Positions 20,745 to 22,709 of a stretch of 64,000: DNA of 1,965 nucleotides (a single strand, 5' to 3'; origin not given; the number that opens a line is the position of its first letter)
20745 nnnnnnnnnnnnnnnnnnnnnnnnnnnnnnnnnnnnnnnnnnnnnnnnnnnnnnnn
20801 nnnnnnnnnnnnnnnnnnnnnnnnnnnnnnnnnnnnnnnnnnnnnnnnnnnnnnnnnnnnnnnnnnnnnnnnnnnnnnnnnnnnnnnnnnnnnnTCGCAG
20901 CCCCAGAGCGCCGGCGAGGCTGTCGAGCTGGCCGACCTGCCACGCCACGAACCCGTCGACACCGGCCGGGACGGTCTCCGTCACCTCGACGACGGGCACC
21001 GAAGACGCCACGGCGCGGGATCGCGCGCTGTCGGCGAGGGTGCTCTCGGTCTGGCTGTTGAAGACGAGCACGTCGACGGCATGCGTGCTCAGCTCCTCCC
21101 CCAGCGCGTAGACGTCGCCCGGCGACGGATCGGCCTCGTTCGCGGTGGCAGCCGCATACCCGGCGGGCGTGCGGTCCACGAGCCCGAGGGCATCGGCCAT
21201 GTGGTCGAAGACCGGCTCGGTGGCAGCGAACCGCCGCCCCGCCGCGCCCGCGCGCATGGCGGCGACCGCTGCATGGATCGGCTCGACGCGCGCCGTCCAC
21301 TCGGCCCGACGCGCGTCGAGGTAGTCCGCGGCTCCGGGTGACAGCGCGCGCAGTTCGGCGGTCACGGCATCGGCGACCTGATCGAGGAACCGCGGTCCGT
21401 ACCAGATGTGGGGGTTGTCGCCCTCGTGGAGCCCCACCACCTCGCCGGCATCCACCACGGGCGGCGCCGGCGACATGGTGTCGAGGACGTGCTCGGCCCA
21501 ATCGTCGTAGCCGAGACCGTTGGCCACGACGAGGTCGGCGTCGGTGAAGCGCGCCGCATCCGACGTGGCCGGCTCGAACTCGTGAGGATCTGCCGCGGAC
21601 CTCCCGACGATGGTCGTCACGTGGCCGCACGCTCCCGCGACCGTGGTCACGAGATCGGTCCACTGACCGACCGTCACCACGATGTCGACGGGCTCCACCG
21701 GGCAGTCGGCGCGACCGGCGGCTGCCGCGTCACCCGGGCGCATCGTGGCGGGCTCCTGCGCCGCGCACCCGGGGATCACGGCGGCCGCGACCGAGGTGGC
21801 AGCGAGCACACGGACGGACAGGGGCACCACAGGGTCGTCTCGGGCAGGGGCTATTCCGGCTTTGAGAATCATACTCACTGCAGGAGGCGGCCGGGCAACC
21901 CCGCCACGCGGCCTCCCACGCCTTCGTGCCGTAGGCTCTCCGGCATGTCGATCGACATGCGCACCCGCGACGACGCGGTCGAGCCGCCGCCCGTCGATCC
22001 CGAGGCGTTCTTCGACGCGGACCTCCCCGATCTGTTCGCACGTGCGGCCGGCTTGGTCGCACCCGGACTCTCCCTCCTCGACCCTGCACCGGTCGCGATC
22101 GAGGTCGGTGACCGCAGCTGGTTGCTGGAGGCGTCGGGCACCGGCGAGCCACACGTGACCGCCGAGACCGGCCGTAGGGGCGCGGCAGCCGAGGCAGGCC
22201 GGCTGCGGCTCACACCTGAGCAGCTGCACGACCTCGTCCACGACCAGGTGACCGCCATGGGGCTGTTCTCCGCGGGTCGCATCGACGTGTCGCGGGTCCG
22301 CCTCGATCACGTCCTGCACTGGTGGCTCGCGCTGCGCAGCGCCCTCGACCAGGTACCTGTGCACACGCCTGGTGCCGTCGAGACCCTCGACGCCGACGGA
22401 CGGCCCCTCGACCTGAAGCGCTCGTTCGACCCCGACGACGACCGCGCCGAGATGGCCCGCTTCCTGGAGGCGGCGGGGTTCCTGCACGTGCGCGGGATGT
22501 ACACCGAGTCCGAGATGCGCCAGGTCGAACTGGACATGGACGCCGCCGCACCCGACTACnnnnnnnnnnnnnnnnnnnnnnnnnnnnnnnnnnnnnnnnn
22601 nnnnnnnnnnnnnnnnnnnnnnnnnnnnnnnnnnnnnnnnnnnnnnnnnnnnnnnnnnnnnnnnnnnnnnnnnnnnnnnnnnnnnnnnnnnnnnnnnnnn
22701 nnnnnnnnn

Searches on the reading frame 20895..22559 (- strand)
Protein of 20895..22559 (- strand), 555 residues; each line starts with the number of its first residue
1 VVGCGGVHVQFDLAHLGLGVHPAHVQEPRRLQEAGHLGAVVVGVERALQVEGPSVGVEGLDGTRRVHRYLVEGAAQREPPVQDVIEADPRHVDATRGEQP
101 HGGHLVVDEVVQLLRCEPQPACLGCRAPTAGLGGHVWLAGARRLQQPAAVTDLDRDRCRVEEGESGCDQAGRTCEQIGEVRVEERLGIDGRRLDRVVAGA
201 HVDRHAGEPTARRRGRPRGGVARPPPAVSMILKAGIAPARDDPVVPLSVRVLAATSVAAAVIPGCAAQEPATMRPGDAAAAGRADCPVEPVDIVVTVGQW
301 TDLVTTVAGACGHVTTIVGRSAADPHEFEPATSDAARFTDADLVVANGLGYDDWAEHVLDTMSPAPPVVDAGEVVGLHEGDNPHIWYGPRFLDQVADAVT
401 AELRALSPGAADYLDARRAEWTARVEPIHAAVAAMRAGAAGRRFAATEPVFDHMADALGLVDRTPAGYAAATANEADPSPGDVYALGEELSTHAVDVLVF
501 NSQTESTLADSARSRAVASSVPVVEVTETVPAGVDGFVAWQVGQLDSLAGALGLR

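Call 71: search_protein_families(library=pfam, proteins=[window:20895-22559:-], max_evalue=0.0001)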
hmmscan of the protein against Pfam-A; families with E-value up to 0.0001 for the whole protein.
window:20895-22559:- (555 aa): 1 family
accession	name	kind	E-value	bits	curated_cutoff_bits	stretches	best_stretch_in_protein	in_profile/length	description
PF01297.22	ZnuA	-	3.3e-43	148.5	29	1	293-550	1-262/263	Zinc-uptake complex component A periplasmic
